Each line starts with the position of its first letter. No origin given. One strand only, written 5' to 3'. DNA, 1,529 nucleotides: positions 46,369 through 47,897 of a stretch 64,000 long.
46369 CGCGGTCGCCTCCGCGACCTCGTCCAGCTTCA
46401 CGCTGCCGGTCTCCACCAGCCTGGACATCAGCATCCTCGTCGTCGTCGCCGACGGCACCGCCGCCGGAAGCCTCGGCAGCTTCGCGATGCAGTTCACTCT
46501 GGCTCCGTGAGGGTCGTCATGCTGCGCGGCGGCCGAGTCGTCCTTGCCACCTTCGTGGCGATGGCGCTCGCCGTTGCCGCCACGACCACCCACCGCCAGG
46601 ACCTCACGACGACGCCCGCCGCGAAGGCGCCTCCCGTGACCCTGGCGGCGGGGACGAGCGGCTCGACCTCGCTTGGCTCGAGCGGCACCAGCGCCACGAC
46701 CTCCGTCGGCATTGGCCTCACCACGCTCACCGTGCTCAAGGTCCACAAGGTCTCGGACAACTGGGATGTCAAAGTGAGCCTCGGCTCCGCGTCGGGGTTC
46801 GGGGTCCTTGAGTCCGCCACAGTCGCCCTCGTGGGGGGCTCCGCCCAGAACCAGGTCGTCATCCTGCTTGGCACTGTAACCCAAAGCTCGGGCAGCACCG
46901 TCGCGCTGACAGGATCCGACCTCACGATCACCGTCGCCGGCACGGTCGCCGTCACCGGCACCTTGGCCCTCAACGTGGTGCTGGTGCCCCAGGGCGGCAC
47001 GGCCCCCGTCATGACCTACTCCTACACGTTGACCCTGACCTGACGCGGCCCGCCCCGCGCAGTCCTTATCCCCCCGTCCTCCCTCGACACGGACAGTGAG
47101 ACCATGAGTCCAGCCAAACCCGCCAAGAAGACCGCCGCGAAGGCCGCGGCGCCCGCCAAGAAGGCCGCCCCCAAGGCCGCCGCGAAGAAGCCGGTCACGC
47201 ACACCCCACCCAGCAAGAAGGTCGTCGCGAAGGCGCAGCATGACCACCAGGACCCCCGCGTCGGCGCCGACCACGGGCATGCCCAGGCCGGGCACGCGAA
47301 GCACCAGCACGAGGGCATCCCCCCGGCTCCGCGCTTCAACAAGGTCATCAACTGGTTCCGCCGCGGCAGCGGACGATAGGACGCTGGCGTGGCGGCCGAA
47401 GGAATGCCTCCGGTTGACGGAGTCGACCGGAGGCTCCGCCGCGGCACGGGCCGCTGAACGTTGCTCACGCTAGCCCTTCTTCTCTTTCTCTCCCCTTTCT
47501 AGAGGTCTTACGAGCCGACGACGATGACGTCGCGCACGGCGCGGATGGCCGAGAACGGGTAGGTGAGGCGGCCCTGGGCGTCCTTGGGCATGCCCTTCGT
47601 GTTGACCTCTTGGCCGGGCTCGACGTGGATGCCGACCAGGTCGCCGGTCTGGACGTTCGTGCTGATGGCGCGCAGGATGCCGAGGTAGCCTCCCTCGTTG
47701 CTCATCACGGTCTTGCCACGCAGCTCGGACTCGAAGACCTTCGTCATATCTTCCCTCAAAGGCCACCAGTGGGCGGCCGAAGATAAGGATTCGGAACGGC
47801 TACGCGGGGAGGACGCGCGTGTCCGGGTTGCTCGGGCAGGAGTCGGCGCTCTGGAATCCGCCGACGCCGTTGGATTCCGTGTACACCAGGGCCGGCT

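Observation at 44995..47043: Three tandem paralogous Ser/Thr/Ala-rich membrane-anchored surface proteins, one with a long Pro/Ala-rich cytoplasmic tail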

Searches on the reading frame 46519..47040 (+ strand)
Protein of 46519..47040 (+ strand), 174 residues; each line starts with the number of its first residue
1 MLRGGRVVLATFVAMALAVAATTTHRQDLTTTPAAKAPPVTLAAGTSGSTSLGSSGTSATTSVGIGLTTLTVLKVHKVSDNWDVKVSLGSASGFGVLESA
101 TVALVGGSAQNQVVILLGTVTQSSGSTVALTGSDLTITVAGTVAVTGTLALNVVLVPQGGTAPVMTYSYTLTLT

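Call 8: search_protein_families(library=pfam, proteins=[window:46519-47040:+], max_evalue=10)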
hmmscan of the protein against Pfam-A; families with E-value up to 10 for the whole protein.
window:46519-47040:+ (174 aa): 1 family
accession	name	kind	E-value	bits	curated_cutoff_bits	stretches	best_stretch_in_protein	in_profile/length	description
PF10907.13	DUF2749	-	3.8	8.1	25.5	1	136-158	8-30/72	Protein of unknown function (DUF2749)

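Call 9: search_protein_families(library=ncbifam, proteins=[window:46519-47040:+], max_evalue=10)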
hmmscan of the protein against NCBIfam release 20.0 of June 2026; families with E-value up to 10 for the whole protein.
window:46519-47040:+ (174 aa): 1 family
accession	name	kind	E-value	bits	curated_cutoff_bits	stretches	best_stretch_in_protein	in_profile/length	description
TIGR03127.2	RuMP_HxlB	equivalog_domain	0.048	13.6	160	1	8-121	42-156/178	6-phospho-3-hexuloisomerase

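Call 24: find_homologous_proteins(query=window:46519-47040:+, max_evalue=0.01)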
Query window:46519-47040:+ (174 aa): 9 proteins with E <= 0.01 among 5674 candidates.
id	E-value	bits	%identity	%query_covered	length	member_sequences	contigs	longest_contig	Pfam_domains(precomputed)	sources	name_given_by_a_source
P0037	1.1e-92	326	100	100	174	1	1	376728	-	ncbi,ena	-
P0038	1.5e-52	196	68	93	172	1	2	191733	-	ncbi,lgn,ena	ncbi:MAG: hypothetical protein AABX89_06360 [Candidatus Thermoplasmatota archaeon]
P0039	2.5e-52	195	67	99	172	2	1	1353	-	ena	-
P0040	4.0e-49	185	65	97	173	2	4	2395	-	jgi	jgi:hypothetical protein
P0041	7.8e-47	177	66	86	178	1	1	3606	-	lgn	-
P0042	1.3e-43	167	67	85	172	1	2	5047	-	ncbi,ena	-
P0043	9.6e-42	161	57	89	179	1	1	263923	-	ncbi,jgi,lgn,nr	ncbi:MAG: hypothetical protein QOD77_2104 [Thermoplasmata archaeon]|jgi:hypothetical protein|nr:hypo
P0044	1.4e-28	118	51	86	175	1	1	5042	-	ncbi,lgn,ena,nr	ncbi:MAG TPA: hypothetical protein VI796_00525 [Candidatus Thermoplasmatota archaeon]|nr:hypothetica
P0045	5.1e-13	67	43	85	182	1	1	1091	-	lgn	-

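Call 51: predict_structure(alignment_id=A5)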
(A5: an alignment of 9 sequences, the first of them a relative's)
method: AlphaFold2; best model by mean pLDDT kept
length: 174 residues; sequences in the alignment: 9
mean_pLDDT: 72.7   pTM: 0.66
mean pLDDT of the five models: 72.7, 71.5, 68.3, 67.1, 49.1
residues with pLDDT >= 90: 8; 70-90: 108; 50-70: 35; < 50: 23
segments of 3 or more residues with pLDDT < 50: 1-3, 15-34
pLDDT, mean of each block of 10 residues (from residue 1): 52 49 37 52 85 81 82 80 84 83 74 62 77 83 81 83 82 89
secondary structure, 60 per line:
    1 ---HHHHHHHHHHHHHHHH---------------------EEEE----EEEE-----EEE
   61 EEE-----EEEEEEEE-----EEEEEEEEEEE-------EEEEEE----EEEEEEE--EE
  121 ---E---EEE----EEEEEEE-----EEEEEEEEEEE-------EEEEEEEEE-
elements in order: H4-19 E41-44 E49-52 E58-63 E69-76 E82-92 E100-105 E110-116 E128-130 E135-141 E147-157 E165-173

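Call 65: search_solved_structures(query=A5, max_evalue=10, show_alignments=2)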
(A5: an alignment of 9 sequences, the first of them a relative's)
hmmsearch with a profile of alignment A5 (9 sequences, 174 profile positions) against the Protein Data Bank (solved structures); distinct sequences matched with E-value up to 10: 1.
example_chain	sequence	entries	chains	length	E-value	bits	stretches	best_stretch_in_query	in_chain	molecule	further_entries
1ggp_A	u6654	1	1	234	1.2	12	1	33-122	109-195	PROTEIN (LECTIN 1 A CHAIN)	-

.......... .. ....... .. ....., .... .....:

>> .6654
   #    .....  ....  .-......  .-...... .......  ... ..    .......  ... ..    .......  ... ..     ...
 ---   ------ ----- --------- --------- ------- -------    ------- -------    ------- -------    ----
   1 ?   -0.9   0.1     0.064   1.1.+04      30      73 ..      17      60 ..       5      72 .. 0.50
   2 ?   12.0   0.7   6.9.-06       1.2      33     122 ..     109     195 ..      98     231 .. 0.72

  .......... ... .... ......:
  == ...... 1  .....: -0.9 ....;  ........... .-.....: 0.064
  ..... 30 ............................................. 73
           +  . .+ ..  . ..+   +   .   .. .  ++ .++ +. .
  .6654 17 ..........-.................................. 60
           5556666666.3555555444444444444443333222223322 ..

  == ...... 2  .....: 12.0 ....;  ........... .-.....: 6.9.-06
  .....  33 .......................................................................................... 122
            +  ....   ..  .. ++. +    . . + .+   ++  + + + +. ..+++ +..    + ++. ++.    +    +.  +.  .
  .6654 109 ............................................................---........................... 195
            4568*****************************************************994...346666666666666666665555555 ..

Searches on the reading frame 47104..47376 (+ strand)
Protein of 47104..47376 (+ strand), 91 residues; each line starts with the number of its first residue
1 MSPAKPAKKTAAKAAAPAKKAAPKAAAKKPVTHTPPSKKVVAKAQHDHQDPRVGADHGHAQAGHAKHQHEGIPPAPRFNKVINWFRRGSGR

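Call 8: search_protein_families(library=pfam, proteins=[window:47104-47376:+], max_evalue=10)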
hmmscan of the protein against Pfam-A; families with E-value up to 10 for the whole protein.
window:47104-47376:+ (91 aa): 2 families
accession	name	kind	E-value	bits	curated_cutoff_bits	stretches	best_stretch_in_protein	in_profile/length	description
PF07382.16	HC2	-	0.0038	17.8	40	1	7-48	106-148/194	Histone H1-like nucleoprotein HC2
PF20069.4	DUF6465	-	2.1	8.8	26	1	5-44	20-59/130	Family of unknown function (DUF6465)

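Call 9: search_protein_families(library=ncbifam, proteins=[window:47104-47376:+], max_evalue=10)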
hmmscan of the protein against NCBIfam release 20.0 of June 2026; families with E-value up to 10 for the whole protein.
window:47104-47376:+ (91 aa): 3 families
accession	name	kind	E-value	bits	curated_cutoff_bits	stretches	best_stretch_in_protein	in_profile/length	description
NF050153.2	Rv3852_fam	equivalog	0.45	11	100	1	4-55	17-73/145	Rv3852 family protein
NF011492.0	PRK14900.1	equivalog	0.56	7.9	1783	1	5-59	970-1024/1044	valine--tRNA ligase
NF010381.0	PRK13808.1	equivalog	2.9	7.2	426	1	5-60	250-299/335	adenylate kinase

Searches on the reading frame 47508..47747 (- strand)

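Call 28: search_protein_families(library=pfam, proteins=[window:47508-47747:-], max_evalue=0.01)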
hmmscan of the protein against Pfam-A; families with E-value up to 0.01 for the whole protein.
window:47508-47747:- (79 aa): 1 family
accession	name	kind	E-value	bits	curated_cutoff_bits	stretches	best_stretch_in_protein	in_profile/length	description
PF05239.21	PRC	-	5.4e-06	26.8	21.2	1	2-77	2-71/78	PRC-barrel domain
